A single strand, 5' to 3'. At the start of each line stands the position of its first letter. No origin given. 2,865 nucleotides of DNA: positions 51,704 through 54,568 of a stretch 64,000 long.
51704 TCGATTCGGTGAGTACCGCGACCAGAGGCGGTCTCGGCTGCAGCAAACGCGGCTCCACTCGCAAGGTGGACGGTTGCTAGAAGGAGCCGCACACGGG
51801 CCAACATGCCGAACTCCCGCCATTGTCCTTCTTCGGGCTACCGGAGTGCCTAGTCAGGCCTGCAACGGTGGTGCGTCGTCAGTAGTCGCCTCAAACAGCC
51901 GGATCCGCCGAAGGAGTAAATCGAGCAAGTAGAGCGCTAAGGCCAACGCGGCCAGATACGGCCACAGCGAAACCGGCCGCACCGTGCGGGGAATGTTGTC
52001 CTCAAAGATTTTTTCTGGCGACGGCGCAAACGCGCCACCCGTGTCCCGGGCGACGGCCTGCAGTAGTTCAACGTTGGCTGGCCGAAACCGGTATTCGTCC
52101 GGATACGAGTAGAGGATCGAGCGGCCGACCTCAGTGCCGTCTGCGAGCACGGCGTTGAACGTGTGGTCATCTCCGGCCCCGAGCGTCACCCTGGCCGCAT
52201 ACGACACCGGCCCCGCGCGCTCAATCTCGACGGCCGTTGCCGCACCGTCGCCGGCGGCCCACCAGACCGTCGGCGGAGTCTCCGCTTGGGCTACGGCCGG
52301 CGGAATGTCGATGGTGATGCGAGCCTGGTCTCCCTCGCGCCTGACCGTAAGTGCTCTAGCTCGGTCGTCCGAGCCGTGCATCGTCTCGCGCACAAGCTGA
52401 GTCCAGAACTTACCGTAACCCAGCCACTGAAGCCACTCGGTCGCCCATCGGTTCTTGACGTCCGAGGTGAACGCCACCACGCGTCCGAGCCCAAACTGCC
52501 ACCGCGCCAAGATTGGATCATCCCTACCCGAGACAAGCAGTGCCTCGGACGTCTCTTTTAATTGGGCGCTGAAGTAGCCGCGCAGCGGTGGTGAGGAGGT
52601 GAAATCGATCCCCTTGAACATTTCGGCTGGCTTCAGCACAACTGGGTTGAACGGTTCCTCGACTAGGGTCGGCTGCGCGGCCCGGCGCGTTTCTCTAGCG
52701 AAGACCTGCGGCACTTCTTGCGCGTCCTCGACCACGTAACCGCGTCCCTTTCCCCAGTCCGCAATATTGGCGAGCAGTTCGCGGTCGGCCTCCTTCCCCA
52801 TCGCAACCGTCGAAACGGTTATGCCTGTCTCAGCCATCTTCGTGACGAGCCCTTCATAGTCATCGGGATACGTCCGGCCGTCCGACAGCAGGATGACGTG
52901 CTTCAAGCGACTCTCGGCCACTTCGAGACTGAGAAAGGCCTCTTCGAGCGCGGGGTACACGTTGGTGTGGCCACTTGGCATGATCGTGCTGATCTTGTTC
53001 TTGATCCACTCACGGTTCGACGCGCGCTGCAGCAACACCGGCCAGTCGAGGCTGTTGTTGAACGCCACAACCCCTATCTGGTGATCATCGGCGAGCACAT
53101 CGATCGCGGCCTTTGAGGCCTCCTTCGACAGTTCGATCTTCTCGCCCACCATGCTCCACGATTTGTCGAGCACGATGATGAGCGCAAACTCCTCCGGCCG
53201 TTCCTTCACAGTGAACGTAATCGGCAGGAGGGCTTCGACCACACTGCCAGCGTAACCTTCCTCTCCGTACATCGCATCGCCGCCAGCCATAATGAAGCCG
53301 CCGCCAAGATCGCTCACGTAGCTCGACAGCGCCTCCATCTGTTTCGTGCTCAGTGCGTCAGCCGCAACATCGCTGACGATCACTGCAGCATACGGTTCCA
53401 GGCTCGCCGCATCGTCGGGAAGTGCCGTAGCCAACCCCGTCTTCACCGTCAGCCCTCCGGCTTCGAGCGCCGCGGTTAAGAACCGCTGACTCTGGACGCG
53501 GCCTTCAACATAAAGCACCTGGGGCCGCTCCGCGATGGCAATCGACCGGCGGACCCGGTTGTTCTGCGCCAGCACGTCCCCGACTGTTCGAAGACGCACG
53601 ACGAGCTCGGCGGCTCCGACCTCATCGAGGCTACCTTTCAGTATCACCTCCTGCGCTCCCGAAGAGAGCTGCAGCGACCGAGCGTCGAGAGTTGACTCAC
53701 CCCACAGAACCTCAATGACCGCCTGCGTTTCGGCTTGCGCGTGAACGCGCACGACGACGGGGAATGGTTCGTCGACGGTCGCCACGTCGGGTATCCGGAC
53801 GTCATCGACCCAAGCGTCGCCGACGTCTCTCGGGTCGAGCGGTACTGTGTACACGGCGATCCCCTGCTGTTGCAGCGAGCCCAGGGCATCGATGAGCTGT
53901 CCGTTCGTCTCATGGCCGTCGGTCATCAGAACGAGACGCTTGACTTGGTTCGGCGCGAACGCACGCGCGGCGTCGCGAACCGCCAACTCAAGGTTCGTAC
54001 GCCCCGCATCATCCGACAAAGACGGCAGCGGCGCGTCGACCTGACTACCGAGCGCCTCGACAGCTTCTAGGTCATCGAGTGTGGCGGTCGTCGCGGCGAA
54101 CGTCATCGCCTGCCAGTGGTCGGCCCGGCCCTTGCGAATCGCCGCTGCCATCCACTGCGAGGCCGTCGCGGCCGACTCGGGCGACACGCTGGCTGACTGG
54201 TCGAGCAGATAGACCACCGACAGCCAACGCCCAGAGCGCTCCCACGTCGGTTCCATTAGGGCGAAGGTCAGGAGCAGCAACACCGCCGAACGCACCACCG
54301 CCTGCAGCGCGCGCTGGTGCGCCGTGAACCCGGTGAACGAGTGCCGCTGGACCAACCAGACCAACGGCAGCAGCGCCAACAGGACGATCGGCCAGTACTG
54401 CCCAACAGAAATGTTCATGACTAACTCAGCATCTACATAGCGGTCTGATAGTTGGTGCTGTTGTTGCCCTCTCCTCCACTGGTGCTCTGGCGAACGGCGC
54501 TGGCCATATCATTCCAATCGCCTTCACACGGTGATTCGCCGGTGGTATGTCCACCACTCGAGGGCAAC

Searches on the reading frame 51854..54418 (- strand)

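Call 89: search_protein_families(library=pfam, proteins=[window:51854-54418:-], max_evalue=0.0001)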
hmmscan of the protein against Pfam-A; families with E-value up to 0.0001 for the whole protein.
window:51854-54418:- (854 aa): 6 families
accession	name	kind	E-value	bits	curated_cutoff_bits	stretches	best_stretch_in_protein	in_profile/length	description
PF00092.34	VWA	-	8.1e-28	98.2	23.8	2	413-574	2-173/174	von Willebrand factor type A domain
PF13519.12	VWA_2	-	2.9e-18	66.9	27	2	413-514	1-106/107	von Willebrand factor type A domain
PF13768.12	VWA_3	-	2e-16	60.8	27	1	412-559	2-152/155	von Willebrand factor type A domain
PF07090.17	GATase1_like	-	3.9e-11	43.4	27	1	601-676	166-242/247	Putative glutamine amidotransferase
PF05762.20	VWA_CoxE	-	4.6e-09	36.5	26.4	1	61-192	52-185/222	VWA domain containing CoxE-like protein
PF24157.1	DUF7408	-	1.5e-05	25.5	27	0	310-383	9-77/174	Domain of unknown function (DUF7408)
